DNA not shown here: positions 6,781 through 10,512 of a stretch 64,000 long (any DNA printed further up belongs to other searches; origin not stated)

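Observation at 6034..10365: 1443-aa orphan protein with coiled coil, HAD-like motif and glycine-zipper C-terminus: candidate secreted effector or pore-former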

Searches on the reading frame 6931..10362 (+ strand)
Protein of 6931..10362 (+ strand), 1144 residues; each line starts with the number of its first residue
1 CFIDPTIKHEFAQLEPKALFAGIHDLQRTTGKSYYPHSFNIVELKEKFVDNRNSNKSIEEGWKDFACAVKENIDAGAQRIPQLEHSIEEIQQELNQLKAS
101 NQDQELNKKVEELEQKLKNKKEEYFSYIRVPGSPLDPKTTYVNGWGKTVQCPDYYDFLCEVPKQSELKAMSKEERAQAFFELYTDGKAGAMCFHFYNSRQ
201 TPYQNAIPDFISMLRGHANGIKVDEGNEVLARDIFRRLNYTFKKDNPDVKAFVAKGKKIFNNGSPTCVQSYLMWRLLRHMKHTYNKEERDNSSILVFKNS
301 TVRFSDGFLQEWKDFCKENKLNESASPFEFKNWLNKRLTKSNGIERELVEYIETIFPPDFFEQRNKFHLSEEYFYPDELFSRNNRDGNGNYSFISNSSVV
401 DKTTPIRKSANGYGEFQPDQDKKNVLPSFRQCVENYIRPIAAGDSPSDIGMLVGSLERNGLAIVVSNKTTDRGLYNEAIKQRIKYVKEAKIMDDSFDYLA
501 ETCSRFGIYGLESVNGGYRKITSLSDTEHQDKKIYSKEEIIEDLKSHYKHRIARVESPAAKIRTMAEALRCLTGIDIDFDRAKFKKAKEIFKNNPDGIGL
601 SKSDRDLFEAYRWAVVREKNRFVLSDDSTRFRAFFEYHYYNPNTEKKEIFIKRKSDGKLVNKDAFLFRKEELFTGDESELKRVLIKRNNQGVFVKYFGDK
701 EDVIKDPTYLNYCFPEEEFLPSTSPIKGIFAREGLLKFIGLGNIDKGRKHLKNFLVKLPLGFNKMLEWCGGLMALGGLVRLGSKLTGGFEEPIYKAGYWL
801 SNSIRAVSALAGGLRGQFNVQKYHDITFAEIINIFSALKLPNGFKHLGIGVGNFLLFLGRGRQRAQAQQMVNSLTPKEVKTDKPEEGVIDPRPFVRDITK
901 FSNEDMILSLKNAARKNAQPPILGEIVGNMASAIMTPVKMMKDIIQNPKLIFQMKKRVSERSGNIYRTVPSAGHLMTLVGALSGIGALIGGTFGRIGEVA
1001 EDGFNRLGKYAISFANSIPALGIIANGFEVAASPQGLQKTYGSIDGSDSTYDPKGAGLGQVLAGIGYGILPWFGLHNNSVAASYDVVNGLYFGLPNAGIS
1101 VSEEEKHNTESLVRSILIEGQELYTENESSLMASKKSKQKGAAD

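Call 38: search_protein_representatives(alignment_id=A2)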
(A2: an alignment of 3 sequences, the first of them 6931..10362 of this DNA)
Query: 3 sequences, 1135 profile positions. Proteins with E-value up to 0.001 (for the whole library): 48; up to 1e-10: 42; up to 1e-30: 32. The best 48 are listed.
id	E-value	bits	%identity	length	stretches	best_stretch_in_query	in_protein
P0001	0.0e+00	2248.3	-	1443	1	1-1135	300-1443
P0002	0.0e+00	1930.2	-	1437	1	1-1134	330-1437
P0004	0.0e+00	1106.2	-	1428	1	3-1123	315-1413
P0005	0.0e+00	1071.7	-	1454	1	3-1123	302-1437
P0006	0.0e+00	1057.6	-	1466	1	2-1133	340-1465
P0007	0.0e+00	1037.8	-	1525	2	407-1128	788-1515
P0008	1.0e-296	1003.8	-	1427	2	173-1124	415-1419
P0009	4.9e-293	991.6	-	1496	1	6-1122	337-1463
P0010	6.6e-291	984.6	-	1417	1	2-1123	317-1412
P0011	2.7e-289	979.3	-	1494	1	10-1124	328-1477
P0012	3.8e-276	935.7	-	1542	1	4-1134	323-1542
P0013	1.2e-271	920.8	-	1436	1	2-1120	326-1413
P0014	2.1e-267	906.7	-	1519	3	612-1121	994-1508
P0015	4.7e-255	865.9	-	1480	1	2-1122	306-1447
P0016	5.4e-254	862.3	-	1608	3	372-1118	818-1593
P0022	9.1e-184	629.8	-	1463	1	2-1116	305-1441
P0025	3.0e-167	575.1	-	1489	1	3-1098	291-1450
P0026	1.1e-159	550.0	-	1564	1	29-1117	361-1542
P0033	6.4e-21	90.5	-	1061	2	755-1124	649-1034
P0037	5.0e-15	71.0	-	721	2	928-1111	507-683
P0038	2.2e-13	65.5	-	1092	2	755-1096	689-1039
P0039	9.1e-13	63.5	-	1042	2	926-1114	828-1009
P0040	2.9e-12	61.8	-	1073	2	811-1121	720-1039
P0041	1.5e-11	59.4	-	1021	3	778-1116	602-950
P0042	2.4e-11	58.8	-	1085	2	801-1123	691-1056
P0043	2.5e-09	52.1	-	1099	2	750-1124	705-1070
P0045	1.2e-05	39.9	-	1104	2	815-1119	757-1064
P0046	1.1e-04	36.7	-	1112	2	954-1075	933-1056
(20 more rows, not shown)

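Call 41: search_protein_families(library=pfam, proteins=[P0033, P0038, P0039, P0040, P0041, P0042, P0043, P0045, P0037], max_evalue=0.01)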
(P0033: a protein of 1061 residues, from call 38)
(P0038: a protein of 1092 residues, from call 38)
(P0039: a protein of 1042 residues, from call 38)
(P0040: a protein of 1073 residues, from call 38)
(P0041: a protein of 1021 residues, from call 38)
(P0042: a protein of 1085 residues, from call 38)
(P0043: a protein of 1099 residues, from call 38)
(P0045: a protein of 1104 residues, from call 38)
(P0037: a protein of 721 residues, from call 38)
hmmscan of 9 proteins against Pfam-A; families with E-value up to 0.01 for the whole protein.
P0033 (1061 aa): 0 families

P0038 (1092 aa): 0 families

P0039 (1042 aa): 0 families

P0040 (1073 aa): 0 families

P0041 (1021 aa): 0 families

P0042 (1085 aa): 0 families

P0043 (1099 aa): 0 families

P0045 (1104 aa): 0 families

P0037 (721 aa): 0 families

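Call 48: list_cluster_members(proteins=[P0004, P0005, P0006, P0007, P0009, P0012, P0016, P0022, P0025, P0026])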
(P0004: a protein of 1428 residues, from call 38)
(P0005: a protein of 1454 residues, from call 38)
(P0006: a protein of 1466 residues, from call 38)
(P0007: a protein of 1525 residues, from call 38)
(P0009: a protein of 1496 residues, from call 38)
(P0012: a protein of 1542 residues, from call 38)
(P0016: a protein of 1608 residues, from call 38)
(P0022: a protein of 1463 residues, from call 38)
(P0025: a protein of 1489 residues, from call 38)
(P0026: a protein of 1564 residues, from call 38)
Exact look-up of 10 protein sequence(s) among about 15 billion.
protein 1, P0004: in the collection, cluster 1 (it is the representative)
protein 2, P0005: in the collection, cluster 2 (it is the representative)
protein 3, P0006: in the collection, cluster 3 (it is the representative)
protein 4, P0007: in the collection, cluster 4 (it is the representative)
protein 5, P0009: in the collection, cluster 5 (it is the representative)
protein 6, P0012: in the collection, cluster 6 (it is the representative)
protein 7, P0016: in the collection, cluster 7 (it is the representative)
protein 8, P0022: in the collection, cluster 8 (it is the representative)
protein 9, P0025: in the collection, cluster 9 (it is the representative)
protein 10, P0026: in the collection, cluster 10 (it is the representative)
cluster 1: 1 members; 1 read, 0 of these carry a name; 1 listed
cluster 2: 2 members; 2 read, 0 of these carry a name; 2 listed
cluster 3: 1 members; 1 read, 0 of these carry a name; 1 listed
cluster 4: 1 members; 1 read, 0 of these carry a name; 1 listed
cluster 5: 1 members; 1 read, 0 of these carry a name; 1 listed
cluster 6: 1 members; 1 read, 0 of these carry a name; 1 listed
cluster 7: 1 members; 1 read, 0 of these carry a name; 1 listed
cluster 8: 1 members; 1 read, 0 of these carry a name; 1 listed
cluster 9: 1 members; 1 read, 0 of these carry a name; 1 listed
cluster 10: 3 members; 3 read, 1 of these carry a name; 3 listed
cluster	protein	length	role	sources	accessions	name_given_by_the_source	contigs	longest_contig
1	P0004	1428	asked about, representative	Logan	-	-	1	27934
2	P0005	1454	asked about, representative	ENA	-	-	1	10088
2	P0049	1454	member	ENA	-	-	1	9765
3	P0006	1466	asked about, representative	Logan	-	-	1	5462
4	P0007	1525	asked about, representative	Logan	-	-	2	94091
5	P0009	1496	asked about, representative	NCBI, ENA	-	-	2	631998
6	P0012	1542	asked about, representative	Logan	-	-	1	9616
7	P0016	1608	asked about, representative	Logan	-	-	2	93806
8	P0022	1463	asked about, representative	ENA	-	-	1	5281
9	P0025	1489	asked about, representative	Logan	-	-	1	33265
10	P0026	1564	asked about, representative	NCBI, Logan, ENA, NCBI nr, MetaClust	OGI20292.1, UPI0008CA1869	MAG: hypothetical protein A3B68_05570 [Candidatus Melainabacteria bacterium ... | status=active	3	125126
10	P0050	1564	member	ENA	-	-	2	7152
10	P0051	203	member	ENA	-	-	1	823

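Call 50: list_cluster_members(proteins=[P0033, P0038, P0039, P0040, P0041, P0042, P0043, P0045, P0046, P0037])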
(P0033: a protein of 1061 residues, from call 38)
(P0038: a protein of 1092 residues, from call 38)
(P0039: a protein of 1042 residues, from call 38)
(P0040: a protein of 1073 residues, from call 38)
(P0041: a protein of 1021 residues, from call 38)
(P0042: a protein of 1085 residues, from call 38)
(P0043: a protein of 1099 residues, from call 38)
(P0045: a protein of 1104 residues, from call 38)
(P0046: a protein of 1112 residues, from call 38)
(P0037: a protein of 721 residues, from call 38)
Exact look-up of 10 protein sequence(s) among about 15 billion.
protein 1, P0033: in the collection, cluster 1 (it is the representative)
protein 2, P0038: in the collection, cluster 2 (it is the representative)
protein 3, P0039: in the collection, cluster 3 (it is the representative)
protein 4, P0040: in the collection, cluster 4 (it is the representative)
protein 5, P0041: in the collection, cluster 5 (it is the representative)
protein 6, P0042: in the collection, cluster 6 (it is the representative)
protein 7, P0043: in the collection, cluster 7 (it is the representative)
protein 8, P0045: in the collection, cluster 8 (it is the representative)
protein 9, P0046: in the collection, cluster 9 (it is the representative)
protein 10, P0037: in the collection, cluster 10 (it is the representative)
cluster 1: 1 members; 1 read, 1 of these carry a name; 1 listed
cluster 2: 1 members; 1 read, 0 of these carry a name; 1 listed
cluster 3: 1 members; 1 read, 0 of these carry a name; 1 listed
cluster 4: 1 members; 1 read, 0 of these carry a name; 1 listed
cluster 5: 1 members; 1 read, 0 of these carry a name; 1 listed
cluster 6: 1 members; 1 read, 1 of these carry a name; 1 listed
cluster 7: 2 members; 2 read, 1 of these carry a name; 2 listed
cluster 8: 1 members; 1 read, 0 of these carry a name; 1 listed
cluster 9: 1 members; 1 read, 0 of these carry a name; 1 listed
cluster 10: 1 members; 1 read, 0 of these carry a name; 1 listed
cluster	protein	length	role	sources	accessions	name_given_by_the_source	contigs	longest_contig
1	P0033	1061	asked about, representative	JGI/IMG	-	hypothetical protein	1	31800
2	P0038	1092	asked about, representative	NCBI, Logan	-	-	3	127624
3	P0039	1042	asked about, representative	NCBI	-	-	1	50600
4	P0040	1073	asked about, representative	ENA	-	-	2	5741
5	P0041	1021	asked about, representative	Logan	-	-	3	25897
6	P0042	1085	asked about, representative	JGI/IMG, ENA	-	hypothetical protein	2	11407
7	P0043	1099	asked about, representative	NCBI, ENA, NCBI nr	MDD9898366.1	MAG: hypothetical protein OXU45_05120 [Candidatus Melainabacteria bacterium] | hypothetical protein [Candidatus Melainabacteria bacterium]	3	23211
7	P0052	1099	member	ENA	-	-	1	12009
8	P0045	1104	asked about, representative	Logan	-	-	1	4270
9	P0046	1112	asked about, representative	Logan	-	-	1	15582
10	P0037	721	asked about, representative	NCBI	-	-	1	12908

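Call 53: find_encoding_contigs(protein=P0009, flank=10000, max_places=2)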
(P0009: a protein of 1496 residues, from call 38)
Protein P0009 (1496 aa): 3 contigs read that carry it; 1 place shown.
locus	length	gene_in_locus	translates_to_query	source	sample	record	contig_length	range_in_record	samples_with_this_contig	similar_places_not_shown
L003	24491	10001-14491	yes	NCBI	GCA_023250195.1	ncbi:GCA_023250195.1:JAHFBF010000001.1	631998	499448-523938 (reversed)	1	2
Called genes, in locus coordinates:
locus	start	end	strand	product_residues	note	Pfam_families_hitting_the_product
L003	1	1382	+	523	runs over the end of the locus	PF01839:FG-GAP (faint), PF13517:FG-GAP_3 (faint)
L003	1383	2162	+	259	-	PF00535:Glycos_transf_2, PF10111:Glyco_tranf_2_2 (weak)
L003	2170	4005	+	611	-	PF10131:PTPS_related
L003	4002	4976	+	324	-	-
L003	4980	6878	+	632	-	PF13517:FG-GAP_3 (faint)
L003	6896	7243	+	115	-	PF00543:P-II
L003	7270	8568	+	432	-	PF00909:Ammonium_transp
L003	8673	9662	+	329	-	PF02423:OCD_Mu_crystall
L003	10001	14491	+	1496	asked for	-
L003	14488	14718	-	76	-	-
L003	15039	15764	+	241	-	PF01138:RNase_PH, PF03725:RNase_PH_C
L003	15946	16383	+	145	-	-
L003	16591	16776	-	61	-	-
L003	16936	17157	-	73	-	-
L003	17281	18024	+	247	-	PF07685:GATase_3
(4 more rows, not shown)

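Call 54: find_encoding_contigs(protein=P0038, flank=10000, max_places=2)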
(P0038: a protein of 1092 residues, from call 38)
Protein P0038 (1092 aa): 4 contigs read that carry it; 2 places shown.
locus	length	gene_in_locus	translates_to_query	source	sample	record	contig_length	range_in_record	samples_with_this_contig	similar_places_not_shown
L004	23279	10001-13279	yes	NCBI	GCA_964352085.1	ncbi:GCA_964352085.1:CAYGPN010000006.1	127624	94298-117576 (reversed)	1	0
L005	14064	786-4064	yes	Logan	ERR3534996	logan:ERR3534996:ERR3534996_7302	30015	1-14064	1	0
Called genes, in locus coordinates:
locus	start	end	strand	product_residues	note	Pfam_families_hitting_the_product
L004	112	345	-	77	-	-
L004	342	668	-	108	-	-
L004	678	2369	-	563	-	PF02465:FliD_N, PF07195:FliD_C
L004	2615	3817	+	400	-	-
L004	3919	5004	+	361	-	-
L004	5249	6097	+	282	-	-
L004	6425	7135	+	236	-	PF01255:Prenyltransf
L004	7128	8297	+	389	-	PF01168:Ala_racemase_N, PF00842:Ala_racemase_C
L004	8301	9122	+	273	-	PF02569:Pantoate_ligase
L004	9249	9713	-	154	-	PF03330:DPBB_1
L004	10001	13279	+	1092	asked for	-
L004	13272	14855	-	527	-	PF03098:An_peroxidase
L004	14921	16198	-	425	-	PF07690:MFS_1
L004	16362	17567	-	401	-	-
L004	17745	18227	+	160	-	-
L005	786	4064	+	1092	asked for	-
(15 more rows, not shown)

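Call 77: search_protein_families(library=padloc, proteins=[P0033], max_evalue=0.1)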
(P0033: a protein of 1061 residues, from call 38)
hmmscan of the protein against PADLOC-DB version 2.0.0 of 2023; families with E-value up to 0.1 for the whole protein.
P0033 (1061 aa): 0 families

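Call 78: search_protein_families(library=ncbifam, proteins=[P0033, P0039], max_evalue=0.1)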
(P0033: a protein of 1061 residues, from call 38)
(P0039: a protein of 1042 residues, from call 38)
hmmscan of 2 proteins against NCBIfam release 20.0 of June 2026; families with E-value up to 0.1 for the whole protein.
P0033 (1061 aa): 0 families

P0039 (1042 aa): 0 families

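Call 82: find_encoding_contigs(protein=P0026, flank=6000, max_places=1)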
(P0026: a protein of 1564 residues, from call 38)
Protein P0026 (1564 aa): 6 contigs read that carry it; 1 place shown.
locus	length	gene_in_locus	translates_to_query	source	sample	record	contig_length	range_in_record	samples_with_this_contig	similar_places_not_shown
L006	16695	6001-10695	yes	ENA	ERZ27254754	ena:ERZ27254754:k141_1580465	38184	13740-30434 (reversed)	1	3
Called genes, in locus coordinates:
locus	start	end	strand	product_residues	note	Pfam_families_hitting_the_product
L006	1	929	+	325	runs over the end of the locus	PF01839:FG-GAP (faint), PF13517:FG-GAP_3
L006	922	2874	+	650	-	PF01839:FG-GAP (faint), PF13517:FG-GAP_3 (faint)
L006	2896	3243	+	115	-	PF00543:P-II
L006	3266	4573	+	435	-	PF00909:Ammonium_transp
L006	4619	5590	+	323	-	PF02423:OCD_Mu_crystall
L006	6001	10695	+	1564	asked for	-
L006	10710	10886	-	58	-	-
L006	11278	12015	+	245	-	PF01138:RNase_PH, PF03725:RNase_PH_C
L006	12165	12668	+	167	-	-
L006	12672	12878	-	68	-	-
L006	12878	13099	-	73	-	-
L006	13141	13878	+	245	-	PF07685:GATase_3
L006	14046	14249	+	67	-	PF18506:RelB-like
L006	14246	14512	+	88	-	PF05016:ParE_toxin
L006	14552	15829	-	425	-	PF00675:Peptidase_M16, PF05193:Peptidase_M16_C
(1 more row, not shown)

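Call 83: find_encoding_contigs(protein=P0025, flank=6000, max_places=1)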
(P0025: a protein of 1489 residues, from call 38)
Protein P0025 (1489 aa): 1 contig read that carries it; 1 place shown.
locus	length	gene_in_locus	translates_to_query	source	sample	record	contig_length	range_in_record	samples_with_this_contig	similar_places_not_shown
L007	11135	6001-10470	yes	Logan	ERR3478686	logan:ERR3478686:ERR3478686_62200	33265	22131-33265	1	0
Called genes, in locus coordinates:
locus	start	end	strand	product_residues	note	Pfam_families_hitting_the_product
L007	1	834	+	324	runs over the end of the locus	-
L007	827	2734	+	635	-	PF01839:FG-GAP (faint), PF13517:FG-GAP_3 (faint)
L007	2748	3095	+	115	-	PF00543:P-II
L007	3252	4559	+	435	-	PF00909:Ammonium_transp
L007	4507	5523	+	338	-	PF02423:OCD_Mu_crystall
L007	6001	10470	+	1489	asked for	-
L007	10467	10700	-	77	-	-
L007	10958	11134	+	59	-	?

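Call 84: find_encoding_contigs(protein=P0033, flank=6000, max_places=1)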
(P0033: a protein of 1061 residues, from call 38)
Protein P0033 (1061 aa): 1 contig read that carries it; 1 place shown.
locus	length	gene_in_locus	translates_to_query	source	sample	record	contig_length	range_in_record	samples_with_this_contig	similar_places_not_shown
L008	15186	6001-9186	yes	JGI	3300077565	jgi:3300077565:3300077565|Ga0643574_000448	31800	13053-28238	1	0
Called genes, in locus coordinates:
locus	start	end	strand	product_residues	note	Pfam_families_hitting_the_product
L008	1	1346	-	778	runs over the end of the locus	PF02465:FliD_N, PF07195:FliD_C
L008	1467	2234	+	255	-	-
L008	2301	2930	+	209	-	PF01255:Prenyltransf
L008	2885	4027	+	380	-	PF01168:Ala_racemase_N, PF00842:Ala_racemase_C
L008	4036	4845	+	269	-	PF02569:Pantoate_ligase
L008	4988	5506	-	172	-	PF03330:DPBB_1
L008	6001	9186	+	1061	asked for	-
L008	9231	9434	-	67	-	-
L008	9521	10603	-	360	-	PF00291:PALP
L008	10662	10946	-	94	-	PF01313:Bac_export_3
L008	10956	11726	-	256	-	PF00813:FliP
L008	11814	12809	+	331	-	PF01075:Glyco_transf_9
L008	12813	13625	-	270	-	PF00005:ABC_tran, PF02463:SMC_N (faint)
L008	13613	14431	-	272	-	PF00528:BPD_transp_1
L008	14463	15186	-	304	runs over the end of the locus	PF00669:Flagellin_N, PF00700:Flagellin_C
